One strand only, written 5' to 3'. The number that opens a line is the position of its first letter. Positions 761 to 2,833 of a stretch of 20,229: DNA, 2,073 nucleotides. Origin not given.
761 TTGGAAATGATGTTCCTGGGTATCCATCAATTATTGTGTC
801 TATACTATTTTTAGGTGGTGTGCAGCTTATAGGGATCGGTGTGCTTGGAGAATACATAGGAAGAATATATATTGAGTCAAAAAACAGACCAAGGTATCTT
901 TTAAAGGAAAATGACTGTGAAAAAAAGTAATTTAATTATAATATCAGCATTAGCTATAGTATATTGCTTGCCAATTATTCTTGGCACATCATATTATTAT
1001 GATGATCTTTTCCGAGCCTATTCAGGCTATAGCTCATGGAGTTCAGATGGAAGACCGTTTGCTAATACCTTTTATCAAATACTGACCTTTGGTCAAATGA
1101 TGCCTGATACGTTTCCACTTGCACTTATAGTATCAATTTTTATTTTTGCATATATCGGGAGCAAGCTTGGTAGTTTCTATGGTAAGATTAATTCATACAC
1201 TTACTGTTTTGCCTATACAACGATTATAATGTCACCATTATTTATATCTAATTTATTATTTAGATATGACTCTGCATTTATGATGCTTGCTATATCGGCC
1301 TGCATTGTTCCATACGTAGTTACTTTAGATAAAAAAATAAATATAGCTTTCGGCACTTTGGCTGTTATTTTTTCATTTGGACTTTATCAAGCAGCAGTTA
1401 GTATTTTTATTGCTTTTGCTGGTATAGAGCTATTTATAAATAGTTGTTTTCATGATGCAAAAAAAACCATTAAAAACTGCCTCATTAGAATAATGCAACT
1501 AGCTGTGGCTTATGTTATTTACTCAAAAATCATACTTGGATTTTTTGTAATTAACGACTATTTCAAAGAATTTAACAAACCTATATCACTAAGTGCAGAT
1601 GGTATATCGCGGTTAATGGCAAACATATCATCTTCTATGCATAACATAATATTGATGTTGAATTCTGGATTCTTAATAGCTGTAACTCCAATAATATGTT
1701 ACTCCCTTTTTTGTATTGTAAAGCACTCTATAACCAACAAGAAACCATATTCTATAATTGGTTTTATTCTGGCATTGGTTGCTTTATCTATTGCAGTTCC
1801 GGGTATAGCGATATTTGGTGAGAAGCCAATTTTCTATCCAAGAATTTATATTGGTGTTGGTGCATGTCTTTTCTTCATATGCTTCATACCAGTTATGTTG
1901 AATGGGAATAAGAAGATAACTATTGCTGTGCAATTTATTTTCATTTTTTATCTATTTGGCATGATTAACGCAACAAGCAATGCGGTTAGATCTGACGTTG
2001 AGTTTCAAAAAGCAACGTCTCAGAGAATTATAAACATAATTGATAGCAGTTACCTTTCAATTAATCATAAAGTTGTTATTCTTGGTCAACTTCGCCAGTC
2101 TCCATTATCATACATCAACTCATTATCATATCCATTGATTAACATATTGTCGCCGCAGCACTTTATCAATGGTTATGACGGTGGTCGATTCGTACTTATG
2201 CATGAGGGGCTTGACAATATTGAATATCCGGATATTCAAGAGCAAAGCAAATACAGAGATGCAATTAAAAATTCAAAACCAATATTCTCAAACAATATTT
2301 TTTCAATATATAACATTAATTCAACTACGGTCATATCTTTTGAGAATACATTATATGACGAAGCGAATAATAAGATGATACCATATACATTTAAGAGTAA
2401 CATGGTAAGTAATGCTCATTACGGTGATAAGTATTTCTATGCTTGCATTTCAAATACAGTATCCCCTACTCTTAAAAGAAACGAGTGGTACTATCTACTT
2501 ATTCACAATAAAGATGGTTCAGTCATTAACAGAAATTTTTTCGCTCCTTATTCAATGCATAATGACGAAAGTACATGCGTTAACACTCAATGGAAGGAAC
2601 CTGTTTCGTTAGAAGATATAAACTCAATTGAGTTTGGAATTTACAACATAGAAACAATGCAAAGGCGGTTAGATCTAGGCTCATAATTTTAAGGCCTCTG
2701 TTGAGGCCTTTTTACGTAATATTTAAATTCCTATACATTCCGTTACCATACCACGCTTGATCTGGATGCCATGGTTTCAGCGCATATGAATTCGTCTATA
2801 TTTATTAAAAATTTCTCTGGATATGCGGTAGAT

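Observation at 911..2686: Unusually long, AT-rich GtrC-type glycosyltransferase suggests a distinct O-antigen modification specificity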

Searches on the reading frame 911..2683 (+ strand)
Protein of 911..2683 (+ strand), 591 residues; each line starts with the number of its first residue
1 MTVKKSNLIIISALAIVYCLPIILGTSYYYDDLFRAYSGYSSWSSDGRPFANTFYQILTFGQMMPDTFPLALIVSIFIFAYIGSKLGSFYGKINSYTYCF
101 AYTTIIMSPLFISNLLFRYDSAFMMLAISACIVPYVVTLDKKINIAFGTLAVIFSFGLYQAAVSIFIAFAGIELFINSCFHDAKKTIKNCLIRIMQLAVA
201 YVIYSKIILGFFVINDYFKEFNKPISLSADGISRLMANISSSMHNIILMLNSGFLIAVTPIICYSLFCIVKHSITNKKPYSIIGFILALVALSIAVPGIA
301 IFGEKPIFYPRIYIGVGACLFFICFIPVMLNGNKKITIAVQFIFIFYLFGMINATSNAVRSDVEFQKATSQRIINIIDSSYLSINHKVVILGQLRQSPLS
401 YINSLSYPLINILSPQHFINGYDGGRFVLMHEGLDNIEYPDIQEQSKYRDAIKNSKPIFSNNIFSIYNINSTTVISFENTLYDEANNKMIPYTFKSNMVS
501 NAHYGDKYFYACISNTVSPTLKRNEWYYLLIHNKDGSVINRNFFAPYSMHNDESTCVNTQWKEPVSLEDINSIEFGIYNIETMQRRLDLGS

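Call 3: search_protein_families(library=pfam, proteins=[window:911-2683:+], max_evalue=0.1)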
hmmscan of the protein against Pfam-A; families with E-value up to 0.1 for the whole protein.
window:911-2683:+ (591 aa): 1 family
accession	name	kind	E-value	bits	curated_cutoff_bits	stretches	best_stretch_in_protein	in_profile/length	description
PF14264.12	Glucos_trans_II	-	2.8e-24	86.3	30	1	25-321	6-316/317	Glucosyl transferase GtrII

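Call 4: search_protein_families(library=ncbifam, proteins=[window:911-2683:+], max_evalue=0.1)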
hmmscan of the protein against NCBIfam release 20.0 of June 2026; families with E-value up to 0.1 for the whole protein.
window:911-2683:+ (591 aa): 0 families

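Call 7: search_dna_similar(query=window:911-2683:+, collection=phages, mode=protein, max_rows=30)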
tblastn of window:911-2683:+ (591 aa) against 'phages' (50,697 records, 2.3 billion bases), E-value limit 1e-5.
Records with a match: 72; places in all: 72; records where one place covers at least 80% of the query: 0.
Best place of each record, by identity: <60% 72.
By first word of the organism name: Salmonella 57; Enterobacter 6; Enterobacteria 5; Hafnia 2; Cronobacter 2.
By host as written in the record: Salmonella enterica 11; Salmonella sp. 10; Salmonella enterica subsp. enterica serovar Typhimurium 7; - 6; Salmonella enterica subsp. enterica 3; Salmonella typhimurium 3; Salmonella enterica serovar Typhimurium 2; Salmonella enterica enterica sv Typhimurium LT2 2; and 24 more.
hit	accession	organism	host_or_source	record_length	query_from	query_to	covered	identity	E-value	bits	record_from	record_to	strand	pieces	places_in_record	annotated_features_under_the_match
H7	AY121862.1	Salmonella phage P22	-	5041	13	455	75%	26.8%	2e-25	117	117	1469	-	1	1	section D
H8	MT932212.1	Salmonella phage VSe13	Salmonella enterica subsp. enterica ...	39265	13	455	75%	26.8%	3e-25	117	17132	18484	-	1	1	glucosyltransferase domain-containing protein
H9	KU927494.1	Salmonella phage 103203_sal5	Salmonella enterica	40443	13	455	75%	26.8%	3e-25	117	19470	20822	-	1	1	O-antigen conversion: translocase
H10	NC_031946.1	Salmonella phage 103203_sal5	Salmonella enterica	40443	13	455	75%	26.8%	3e-25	117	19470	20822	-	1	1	GtrC-like O-antigen conversion translocase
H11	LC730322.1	Salmonella phage P22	Salmonella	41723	13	455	75%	26.8%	3e-25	117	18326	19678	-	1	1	record has no annotation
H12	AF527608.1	Salmonella phage P22-pbi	Salmonella enteria serovar typhimurium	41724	13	455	75%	26.8%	3e-25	117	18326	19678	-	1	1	gtrC: GtrC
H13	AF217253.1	Salmonella phage P22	-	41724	13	455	75%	26.8%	3e-25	117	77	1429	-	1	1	ORF485: unknown protein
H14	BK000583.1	Salmonella phage P22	Salmonella enterica subsp. enterica ...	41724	13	455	75%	26.8%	3e-25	117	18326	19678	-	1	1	gtrC: O-antigen conversion protein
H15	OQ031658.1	Salmonella phage P22virB-3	Salmonella enterica subsp. enterica ...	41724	13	455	75%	26.8%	3e-25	117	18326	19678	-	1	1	O-antigen conversion protein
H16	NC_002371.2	Salmonella phage P22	Salmonella enterica subsp. enterica ...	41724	13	455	75%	26.8%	3e-25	117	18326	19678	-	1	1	gtrC: GtrC-like O-antigen conversion translocase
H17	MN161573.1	Salmonella phage HT105/1 int-201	Salmonella sp.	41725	13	455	75%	26.8%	3e-25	117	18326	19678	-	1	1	record has no annotation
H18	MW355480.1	Salmonella phage vB_SenP_ER25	Salmonella enterica subsp. enterica ...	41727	13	455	75%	26.8%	3e-25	117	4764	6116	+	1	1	hypothetical protein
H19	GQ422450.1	Enterobacteria phage UAB_Phi20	Salmonella enterica subsp. enterica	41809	13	455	75%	26.8%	3e-25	117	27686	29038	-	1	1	gtrC: O-antigen conversion protein C | hypothetical protein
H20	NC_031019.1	Enterobacteria phage UAB_Phi20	Salmonella enterica subsp. enterica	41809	13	455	75%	26.8%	3e-25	117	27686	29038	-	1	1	gtrC: GtrC-like O-antigen conversion translocase | hypothetical protein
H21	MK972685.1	Salmonella phage SE10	Salmonella sp.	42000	13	455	75%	26.8%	3e-25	117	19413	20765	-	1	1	O-antigen conversion protein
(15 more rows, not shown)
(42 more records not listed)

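Call 8: find_homologous_proteins(query=window:911-2683:+, max_evalue=0.001)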
Query window:911-2683:+ (591 aa): 27 proteins with E <= 0.001 among 8000 candidates.
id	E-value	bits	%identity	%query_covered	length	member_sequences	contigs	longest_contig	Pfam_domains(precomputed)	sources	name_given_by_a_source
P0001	0.0e+0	1127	84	100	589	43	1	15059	PF14264.13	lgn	-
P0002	2.5e-293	992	75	98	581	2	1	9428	PF14264.13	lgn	-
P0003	4.7e-276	935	68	100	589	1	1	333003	PF14264.13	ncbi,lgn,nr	ncbi:TPA: glucosyltransferase domain-containing protein [Citrobacter sedlakii]|nr:glucosyltransferas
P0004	8.6e-250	848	62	100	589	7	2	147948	PF14264.13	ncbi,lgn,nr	ncbi:hypothetical protein DPD11_13485 [Salmonella enterica subsp. salamae]|nr:hypothetical protein [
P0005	4.8e-248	843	62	98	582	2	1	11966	PF14264.13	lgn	-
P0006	3.7e-245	833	62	100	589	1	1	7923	PF14264.13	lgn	-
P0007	4.2e-216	737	58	100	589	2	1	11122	PF14264.13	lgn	-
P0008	9.4e-211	720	54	100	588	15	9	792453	PF14264.13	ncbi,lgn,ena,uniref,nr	ncbi:glucosyltransferase domain-containing protein [Citrobacter werkmanii]|uniref:glucosyltransferas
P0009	2.3e-209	715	55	100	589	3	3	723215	PF14264.13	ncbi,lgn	ncbi:glucosyltransferase domain-containing protein [Morganella morganii]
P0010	3.5e-203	695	55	95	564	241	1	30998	PF14264.13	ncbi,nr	ncbi:glucosyltransferase domain-containing protein, partial [Salmonella enterica subsp. enterica ser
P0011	7.1e-174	598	46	99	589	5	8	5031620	PF14264.13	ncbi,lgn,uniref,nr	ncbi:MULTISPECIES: glucosyltransferase domain-containing protein [Citrobacter]|uniref:Glucosyltransf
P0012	1.9e-77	279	36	79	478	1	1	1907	PF14264.13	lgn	-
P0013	4.0e-76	275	35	76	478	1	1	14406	PF14264.13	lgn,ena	-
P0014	1.8e-75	273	35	76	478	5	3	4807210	PF14264.13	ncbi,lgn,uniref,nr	ncbi:glucosyltransferase domain-containing protein [Leclercia adecarboxylata]|uniref:glucosyltransfe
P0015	6.3e-74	268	34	79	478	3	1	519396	PF14264.13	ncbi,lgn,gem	-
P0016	3.0e-70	256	35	79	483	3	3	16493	PF14264.13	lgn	-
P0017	3.1e-66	242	31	78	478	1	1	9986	PF14264.13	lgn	-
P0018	9.4e-64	234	32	81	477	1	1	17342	PF14264.13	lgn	-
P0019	4.8e-60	222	32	76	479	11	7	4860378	PF14264.13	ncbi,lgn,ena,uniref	ncbi:glucosyltransferase domain-containing protein [Citrobacter portucalensis]|uniref:glucosyltransf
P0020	4.4e-56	209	31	76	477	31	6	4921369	PF14264.13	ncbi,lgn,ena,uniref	ncbi:glucosyltransferase domain-containing protein [Citrobacter freundii]|uniref:glucosyltransferase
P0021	4.5e-49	186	30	80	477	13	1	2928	PF14264.13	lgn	-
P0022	5.1e-46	176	30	76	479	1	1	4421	PF14264.13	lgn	-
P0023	2.0e-37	147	26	80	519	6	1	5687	PF14264.13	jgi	jgi:Glucosyl transferase GtrII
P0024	4.5e-37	146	25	78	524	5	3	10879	PF14264.13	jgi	jgi:Glucosyl transferase GtrII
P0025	4.5e-36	143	28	80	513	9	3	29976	PF14264.13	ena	-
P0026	1.8e-35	141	25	78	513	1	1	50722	PF14264.13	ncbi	-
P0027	8.6e-19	86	23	76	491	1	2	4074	PF14264.13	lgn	-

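Call 12: list_cluster_members(proteins=[P0010, P0001, P0004, P0008, P0011])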
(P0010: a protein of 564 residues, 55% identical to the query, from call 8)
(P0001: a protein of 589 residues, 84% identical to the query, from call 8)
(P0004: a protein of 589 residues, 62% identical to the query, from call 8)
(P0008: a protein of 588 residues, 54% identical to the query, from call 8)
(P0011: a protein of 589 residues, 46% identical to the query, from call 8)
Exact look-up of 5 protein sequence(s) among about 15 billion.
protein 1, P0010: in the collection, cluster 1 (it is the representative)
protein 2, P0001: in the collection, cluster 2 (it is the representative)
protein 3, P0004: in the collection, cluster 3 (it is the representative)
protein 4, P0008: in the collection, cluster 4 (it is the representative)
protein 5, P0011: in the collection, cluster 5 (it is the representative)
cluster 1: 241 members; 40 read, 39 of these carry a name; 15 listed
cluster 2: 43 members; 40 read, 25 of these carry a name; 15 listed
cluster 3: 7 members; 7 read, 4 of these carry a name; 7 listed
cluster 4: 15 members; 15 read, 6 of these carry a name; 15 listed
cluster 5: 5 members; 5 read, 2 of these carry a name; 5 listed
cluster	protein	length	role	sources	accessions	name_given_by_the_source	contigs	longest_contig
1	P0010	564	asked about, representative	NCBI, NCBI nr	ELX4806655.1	glucosyltransferase domain-containing protein, partial [Salmonella enterica subsp. ... | glucosyltransferase domain-containing protein [Salmonella enterica subsp. enterica ...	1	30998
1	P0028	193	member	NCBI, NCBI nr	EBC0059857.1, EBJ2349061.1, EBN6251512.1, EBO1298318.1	hypothetical protein F2I93_14335, partial [Salmonella enterica subsp. enterica serovar ... | hypothetical protein [Salmonella enterica subsp. enterica serovar Johannesburg]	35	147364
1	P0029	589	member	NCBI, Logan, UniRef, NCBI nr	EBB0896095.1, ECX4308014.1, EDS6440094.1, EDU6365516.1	hypothetical protein F6G07_06760 [Salmonella enterica] | GtrC n=1 Tax=Salmonella enterica subsp. VII serovar 40:z4,z24:[z39] TaxID=1967625 ... | hypothetical protein [Salmonella enterica]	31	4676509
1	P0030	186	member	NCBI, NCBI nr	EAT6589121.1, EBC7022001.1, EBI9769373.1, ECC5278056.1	hypothetical protein DML63_13490, partial [Salmonella enterica subsp. enterica serovar ... | hypothetical protein [Salmonella enterica subsp. enterica serovar Johannesburg]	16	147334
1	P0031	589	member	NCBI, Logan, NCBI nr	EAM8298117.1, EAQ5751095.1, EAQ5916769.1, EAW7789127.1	hypothetical protein R174_04420 [Salmonella enterica] | hypothetical protein [Salmonella enterica]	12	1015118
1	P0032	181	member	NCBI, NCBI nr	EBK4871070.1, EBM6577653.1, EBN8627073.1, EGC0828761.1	hypothetical protein D3F33_12655, partial [Salmonella enterica subsp. enterica serovar ... | hypothetical protein [Salmonella enterica subsp. enterica serovar Johannesburg]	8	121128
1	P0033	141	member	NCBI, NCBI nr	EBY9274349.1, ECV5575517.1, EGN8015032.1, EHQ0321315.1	glucosyltransferase domain-containing protein, partial [Salmonella enterica subsp. ... | hypothetical protein [Salmonella enterica subsp. enterica serovar Johannesburg]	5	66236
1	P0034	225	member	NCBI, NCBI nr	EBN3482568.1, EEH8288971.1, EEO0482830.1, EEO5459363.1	hypothetical protein G6U03_003722, partial [Salmonella enterica subsp. enterica] | hypothetical protein [Salmonella enterica subsp. enterica serovar Johannesburg]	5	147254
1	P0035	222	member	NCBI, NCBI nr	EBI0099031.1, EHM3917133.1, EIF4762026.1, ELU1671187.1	glucosyltransferase domain-containing protein, partial [Salmonella enterica subsp. ... | hypothetical protein [Salmonella enterica subsp. enterica serovar Johannesburg]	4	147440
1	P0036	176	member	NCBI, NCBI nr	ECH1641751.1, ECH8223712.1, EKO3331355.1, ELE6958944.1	glucosyltransferase domain-containing protein, partial [Salmonella enterica subsp. ... | hypothetical protein [Salmonella enterica subsp. enterica serovar Johannesburg]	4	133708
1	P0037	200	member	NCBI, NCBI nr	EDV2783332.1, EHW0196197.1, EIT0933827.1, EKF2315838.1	glucosyltransferase domain-containing protein, partial [Salmonella enterica subsp. ... | hypothetical protein [Salmonella enterica subsp. enterica]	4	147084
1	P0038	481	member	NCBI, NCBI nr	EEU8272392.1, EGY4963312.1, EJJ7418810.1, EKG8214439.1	hypothetical protein HDN24_003697, partial [Salmonella enterica] | hypothetical protein [Salmonella enterica]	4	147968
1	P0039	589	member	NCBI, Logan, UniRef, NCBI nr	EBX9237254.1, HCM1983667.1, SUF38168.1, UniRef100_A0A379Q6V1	GtrC [Salmonella enterica] | GtrC n=1 Tax=Salmonella enterica TaxID=28901 RepID=A0A379Q6V1_SALER | hypothetical protein [Salmonella enterica subsp. salamae serovar Springs]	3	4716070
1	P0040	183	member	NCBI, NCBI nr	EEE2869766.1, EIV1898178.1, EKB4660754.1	hypothetical protein CT986_002288, partial [Salmonella enterica subsp. enterica serovar ... | hypothetical protein [Salmonella enterica subsp. enterica serovar Johannesburg]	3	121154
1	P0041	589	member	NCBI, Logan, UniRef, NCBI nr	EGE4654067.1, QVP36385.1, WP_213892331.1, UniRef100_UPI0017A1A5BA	glucosyltransferase domain-containing protein [Salmonella bongori serovar 40:z35:-] | glucosyltransferase domain-containing protein n=1 Tax=Salmonella bongori TaxID=54736 ... | glucosyltransferase domain-containing protein [Salmonella bongori]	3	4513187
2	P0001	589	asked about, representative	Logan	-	-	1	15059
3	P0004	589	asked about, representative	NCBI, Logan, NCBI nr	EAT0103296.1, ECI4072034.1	hypothetical protein DPD11_13485 [Salmonella enterica subsp. salamae] | hypothetical protein [Salmonella enterica]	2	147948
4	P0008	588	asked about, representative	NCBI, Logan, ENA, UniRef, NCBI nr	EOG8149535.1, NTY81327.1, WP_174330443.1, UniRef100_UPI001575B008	glucosyltransferase domain-containing protein [Citrobacter werkmanii] | glucosyltransferase domain-containing protein n=1 Tax=Citrobacter werkmanii TaxID=67827 ...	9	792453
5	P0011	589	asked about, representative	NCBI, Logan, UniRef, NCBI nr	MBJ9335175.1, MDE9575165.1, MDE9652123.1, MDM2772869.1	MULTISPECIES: glucosyltransferase domain-containing protein [Citrobacter] | Glucosyltransferase domain-containing protein n=3 Tax=Citrobacter portucalensis ...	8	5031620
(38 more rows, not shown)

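Call 13: search_solved_structures(query=window:911-2683:+, max_evalue=10)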
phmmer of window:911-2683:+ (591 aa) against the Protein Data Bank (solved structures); distinct sequences matched with E-value up to 10: 0.

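Call 33: find_encoding_contigs(protein=P0009, flank=8000, max_places=3)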
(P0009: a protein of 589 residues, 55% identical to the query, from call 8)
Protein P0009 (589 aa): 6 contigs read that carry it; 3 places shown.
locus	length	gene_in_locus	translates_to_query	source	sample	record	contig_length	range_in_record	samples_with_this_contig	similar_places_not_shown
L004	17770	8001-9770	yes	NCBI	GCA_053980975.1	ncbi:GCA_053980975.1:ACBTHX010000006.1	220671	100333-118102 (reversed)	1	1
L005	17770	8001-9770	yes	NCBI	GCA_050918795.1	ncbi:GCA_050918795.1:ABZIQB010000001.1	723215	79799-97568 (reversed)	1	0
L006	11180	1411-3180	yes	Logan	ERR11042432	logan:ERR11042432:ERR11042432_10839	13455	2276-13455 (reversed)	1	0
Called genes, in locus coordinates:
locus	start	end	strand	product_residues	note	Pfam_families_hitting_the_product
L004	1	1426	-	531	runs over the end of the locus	PF05977:MFS_3, PF07690:MFS_1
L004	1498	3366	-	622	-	PF07969:Amidohydro_3, PF01979:Amidohydro_1 (faint)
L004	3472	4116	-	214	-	PF00857:Isochorismatase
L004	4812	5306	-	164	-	-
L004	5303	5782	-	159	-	-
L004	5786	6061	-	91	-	PF05449:Phage_holin_3_7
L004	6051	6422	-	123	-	PF16931:Phage_holin_8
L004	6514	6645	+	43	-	PF06440:DNA_pol3_theta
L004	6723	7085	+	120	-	PF04138:GtrA_DPMS_TM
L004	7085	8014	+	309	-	PF00535:Glycos_transf_2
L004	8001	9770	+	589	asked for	PF14264:Glucos_trans_II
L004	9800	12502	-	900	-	PF18668:Tail_spike_N, PF27114:Phage_tail_beta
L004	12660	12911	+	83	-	-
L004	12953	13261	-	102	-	-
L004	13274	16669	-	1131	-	-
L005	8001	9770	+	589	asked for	PF14264:Glucos_trans_II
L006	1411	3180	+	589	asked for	PF14264:Glucos_trans_II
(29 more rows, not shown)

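Call 34: find_encoding_contigs(protein=P0004, flank=8000, max_places=2)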
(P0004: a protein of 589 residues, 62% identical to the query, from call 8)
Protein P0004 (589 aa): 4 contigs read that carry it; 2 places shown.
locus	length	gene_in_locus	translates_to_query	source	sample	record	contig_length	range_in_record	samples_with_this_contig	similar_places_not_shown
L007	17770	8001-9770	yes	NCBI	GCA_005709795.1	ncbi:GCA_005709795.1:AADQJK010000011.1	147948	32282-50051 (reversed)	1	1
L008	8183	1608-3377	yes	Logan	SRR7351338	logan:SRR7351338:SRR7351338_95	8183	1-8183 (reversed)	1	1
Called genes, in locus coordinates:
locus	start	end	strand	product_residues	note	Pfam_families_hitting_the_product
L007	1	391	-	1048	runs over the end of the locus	PF00873:ACR_tran, PF03176:MMPL (faint)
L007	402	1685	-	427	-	PF19335:HMBD, PF25919:BSH_CusB, PF25973:BSH_CzcB (weak), PF25869:3HB_CusB, PF25954:Beta-barrel_RND_2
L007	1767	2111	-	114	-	PF11604:CusF_Ec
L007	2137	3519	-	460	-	PF02321:OEP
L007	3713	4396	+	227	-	PF00072:Response_reg, PF00486:Trans_reg_C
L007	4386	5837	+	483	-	PF21085:CusS, PF00672:HAMP, PF26769:HAMP_PhoQ (weak), PF00512:HisKA, PF13581:HATPase_c_2 (faint), PF02518:HATPase_c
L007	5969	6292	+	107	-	PF27346:PcoE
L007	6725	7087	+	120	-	PF04138:GtrA_DPMS_TM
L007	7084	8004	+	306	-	PF00535:Glycos_transf_2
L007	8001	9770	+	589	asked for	PF14264:Glucos_trans_II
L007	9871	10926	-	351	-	PF01757:Acyl_transf_3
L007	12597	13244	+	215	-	PF19040:SGNH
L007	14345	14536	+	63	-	PF00589:Phage_integrase (weak)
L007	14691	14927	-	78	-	-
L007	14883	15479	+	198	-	-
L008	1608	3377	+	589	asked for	PF14264:Glucos_trans_II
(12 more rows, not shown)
